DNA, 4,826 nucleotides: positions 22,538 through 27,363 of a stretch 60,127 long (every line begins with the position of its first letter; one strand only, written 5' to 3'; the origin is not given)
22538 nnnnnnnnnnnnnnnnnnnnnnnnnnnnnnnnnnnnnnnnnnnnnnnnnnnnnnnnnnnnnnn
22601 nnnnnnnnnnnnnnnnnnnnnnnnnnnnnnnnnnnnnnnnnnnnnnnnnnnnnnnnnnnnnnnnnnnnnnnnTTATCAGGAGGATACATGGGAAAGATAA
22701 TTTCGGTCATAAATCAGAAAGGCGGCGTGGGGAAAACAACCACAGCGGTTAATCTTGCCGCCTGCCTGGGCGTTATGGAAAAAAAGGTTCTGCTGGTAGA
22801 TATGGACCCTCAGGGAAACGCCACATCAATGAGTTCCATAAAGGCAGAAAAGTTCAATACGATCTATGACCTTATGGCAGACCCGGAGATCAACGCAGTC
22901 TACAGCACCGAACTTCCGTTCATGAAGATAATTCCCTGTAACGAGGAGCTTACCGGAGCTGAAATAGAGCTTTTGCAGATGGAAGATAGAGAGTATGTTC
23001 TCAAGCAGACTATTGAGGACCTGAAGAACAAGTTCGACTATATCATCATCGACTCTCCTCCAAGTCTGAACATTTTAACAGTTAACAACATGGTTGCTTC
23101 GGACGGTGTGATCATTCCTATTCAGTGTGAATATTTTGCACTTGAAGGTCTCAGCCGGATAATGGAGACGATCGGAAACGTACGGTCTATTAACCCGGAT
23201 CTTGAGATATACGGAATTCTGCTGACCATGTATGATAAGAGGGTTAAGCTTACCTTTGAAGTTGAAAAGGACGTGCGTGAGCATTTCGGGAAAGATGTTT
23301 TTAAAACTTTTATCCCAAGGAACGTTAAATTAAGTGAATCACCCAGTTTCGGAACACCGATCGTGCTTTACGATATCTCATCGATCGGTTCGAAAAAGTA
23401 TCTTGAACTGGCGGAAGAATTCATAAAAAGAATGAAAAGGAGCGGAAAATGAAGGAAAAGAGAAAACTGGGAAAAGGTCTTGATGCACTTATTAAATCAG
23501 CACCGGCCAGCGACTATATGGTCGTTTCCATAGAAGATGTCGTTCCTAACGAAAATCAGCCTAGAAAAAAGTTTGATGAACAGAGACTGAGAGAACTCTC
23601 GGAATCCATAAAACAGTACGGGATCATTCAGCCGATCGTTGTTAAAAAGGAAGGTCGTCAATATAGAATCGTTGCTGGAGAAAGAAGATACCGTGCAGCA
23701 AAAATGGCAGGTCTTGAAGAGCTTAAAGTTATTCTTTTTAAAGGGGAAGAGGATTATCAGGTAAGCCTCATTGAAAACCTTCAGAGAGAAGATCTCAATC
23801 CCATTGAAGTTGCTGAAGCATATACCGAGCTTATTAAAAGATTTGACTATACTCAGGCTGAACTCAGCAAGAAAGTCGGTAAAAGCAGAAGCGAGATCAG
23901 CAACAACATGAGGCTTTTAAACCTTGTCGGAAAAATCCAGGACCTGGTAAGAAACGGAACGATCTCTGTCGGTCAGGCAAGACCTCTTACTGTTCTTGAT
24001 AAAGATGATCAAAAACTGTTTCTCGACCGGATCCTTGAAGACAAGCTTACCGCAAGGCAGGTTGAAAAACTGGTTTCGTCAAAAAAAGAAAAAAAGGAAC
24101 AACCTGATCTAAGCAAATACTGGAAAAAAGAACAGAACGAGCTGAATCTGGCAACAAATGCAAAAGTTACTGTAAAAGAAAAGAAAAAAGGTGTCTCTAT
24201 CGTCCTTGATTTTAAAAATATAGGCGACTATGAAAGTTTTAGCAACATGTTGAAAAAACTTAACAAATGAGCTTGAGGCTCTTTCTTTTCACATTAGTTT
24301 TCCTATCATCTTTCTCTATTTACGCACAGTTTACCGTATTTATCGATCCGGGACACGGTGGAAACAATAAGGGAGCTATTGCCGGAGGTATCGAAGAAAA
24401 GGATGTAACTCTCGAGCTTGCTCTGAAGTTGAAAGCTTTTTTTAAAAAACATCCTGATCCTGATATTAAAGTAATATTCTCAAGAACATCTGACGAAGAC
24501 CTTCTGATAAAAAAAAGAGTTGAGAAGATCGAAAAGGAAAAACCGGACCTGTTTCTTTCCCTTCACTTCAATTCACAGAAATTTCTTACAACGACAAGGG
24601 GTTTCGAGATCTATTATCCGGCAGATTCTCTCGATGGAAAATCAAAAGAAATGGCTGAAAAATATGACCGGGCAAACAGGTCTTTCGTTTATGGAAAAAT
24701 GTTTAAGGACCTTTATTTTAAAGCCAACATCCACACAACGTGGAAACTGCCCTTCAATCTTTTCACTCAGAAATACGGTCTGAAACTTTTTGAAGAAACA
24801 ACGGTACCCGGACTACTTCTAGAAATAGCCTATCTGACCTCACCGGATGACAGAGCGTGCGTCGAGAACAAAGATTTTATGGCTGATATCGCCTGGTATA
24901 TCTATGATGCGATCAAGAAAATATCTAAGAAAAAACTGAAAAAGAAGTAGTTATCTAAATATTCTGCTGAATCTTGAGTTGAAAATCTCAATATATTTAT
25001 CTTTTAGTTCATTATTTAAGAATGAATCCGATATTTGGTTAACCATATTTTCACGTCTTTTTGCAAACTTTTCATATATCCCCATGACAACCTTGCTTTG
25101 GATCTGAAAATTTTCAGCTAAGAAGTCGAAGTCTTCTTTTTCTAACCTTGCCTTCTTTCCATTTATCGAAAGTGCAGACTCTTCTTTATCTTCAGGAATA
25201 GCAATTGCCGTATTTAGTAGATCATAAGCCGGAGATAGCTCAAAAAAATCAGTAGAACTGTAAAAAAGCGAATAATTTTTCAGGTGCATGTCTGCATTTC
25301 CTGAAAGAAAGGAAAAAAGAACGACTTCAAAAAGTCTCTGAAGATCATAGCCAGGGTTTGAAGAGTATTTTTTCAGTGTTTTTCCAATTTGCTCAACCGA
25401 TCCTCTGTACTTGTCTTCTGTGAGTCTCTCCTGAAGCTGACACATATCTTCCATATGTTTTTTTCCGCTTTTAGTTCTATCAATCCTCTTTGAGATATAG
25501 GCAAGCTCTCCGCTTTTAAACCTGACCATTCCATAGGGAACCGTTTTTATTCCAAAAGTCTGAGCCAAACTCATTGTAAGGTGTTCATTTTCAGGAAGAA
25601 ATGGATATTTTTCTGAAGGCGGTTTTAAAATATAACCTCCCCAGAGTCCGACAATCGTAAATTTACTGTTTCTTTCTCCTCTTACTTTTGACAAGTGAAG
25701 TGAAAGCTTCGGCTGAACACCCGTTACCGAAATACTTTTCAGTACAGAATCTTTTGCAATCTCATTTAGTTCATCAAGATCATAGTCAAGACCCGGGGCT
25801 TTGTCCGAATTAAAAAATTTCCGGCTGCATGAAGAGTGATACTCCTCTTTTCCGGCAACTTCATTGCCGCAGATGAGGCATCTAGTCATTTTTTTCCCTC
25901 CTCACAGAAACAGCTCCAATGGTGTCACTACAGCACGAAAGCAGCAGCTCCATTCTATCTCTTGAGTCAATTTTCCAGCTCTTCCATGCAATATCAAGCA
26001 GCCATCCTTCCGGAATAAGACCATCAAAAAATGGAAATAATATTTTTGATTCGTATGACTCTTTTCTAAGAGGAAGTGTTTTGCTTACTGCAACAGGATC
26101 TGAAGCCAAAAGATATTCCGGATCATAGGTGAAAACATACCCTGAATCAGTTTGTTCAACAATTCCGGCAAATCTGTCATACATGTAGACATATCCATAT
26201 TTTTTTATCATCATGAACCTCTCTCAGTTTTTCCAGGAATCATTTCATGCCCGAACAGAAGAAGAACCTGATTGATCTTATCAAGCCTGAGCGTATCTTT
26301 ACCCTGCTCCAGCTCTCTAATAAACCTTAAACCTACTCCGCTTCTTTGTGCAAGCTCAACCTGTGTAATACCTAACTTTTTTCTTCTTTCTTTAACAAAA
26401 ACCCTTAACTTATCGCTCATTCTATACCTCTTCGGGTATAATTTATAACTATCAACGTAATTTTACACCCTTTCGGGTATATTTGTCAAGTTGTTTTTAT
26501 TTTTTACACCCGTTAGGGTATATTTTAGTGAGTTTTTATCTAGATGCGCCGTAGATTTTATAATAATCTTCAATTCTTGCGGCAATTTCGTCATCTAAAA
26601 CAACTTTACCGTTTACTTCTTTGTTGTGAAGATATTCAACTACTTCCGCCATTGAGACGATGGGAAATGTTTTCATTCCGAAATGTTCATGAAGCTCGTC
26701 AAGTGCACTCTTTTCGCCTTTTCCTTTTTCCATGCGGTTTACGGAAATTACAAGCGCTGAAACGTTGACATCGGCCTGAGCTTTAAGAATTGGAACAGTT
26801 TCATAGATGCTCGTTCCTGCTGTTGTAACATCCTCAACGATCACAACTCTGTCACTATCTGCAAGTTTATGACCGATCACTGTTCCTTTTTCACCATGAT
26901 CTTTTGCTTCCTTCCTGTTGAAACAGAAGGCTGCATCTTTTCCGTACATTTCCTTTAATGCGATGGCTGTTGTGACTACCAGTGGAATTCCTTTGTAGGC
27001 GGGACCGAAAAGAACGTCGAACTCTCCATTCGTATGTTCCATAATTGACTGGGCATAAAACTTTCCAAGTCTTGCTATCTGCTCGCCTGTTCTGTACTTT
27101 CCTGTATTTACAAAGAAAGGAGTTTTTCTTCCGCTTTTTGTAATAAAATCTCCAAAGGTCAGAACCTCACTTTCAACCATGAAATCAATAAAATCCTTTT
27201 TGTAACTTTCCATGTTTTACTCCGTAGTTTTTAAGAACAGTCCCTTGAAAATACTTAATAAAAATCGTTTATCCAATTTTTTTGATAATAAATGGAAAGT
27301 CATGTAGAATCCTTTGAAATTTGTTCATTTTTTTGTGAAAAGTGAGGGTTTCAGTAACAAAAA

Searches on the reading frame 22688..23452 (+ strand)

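Call 29: search_protein_families(library=pfam, proteins=[window:22688-23452:+], max_evalue=0.001)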
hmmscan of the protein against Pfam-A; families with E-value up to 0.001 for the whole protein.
window:22688-23452:+ (254 aa): 8 families
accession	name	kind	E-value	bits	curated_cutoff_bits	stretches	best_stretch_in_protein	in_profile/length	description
PF13614.12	AAA_31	-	2.9e-61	206.9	27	1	3-174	2-177/177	AAA domain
PF01656.29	CbiA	-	1.6e-26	93.1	25.4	1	5-225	1-125/125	CobQ/CobB/MinD/ParA nucleotide binding domain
PF10609.15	ParA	-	3.7e-13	49.9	27.1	1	3-165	4-163/246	NUBPL iron-transfer P-loop NTPase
PF00142.24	Fer4_NifH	-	1.2e-10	41.8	25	1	8-67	5-63/271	4Fe-4S iron sulfur cluster binding proteins, NifH/frxC family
PF09140.17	MipZ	-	3.2e-10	40.2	20.7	1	4-159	2-143/262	ATPase MipZ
PF06564.18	CBP_BcsQ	-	1.3e-08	35.1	21.3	1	4-149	3-149/234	Cellulose biosynthesis protein BcsQ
PF02374.21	ArsA_ATPase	-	8.7e-08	32.2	24.3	1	8-72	6-71/305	Anion-transporting ATPase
PF00448.28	SRP54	-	0.00016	21.8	22.7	0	13-41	11-39/196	SRP54-type protein, GTPase domain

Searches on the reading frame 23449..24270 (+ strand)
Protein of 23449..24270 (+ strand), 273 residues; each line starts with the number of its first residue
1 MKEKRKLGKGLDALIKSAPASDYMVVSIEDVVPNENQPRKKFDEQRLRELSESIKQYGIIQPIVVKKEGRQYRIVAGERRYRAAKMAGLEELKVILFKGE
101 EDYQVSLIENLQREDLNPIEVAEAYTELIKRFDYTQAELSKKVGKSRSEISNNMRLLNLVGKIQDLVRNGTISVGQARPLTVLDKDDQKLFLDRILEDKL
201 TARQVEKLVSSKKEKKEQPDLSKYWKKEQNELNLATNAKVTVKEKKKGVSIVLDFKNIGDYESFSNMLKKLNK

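Call 29: search_protein_families(library=pfam, proteins=[window:23449-24270:+], max_evalue=0.001)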
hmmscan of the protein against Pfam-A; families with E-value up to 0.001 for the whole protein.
window:23449-24270:+ (273 aa): 2 families
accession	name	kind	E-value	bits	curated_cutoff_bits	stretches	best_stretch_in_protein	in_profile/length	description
PF17762.8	HTH_ParB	-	5.8e-34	116.8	22.6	1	114-213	1-101/102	ParB HTH domain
PF02195.25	ParB_N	-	3.5e-27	94.7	26.3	1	25-112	5-95/95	ParB N-terminal domain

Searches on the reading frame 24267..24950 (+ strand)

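Call 29: search_protein_families(library=pfam, proteins=[window:24267-24950:+], max_evalue=0.001)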
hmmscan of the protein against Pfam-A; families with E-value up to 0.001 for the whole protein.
window:24267-24950:+ (227 aa): 1 family
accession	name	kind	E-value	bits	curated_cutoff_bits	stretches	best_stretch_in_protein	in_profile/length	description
PF01520.23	Amidase_3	-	9.9e-36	123.8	27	1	24-218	1-174/174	N-acetylmuramoyl-L-alanine amidase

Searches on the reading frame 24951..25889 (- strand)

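Call 29: search_protein_families(library=pfam, proteins=[window:24951-25889:-], max_evalue=0.001)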
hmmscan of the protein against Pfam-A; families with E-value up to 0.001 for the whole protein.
window:24951-25889:- (312 aa): 1 family
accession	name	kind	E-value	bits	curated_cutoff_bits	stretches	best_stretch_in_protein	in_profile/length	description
PF07804.18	HipA_C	-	5.8e-45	154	30.5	1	53-278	1-208/213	HipA-like C-terminal domain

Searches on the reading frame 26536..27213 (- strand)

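Call 29: search_protein_families(library=pfam, proteins=[window:26536-27213:-], max_evalue=0.001)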
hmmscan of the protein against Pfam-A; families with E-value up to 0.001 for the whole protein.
window:26536-27213:- (225 aa): 1 family
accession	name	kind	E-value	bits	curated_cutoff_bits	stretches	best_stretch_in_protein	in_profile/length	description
PF00156.33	Pribosyltran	-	2.8e-11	43.4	26.3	1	40-164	5-130/158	Phosphoribosyl transferase domain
